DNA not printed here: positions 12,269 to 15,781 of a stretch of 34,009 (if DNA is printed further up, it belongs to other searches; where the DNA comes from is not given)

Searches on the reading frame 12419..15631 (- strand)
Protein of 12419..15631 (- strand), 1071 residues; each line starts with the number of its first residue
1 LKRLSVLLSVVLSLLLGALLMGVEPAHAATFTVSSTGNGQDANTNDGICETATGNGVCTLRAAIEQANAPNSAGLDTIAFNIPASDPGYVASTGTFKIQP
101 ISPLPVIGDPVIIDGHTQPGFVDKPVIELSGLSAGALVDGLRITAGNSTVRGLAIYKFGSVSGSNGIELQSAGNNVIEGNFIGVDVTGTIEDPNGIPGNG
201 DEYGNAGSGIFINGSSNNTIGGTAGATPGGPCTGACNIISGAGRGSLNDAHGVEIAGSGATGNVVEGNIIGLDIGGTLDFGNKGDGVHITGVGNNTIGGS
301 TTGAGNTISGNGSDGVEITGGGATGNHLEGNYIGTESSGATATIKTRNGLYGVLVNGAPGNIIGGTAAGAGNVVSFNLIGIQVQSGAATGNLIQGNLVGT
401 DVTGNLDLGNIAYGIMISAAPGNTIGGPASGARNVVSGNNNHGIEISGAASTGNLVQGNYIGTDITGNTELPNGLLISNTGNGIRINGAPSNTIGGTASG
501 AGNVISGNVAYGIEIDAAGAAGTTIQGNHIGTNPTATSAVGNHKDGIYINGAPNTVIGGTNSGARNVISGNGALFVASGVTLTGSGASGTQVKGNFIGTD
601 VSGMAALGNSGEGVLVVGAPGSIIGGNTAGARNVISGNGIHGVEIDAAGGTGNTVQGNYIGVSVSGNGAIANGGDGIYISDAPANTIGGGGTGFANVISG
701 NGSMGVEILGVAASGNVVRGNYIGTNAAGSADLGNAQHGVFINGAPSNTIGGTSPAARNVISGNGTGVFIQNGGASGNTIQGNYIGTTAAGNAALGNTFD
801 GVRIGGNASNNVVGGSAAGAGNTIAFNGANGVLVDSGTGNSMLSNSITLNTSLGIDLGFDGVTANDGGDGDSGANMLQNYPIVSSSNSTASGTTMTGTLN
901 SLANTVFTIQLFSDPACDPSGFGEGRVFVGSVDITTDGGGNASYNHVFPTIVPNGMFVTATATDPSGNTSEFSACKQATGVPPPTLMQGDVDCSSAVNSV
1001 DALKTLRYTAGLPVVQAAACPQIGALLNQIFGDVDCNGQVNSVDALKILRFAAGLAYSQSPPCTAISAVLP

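Call 50: search_protein_families(library=pfam, proteins=[window:12419-15631:-], max_evalue=0.001)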
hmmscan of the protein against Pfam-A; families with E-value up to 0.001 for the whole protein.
window:12419-15631:- (1071 aa): 1 family
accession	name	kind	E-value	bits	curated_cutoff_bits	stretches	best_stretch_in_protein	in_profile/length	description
PF13229.12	Beta_helix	-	7.6e-05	22.8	25.9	0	410-551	21-146/158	Right handed beta helix region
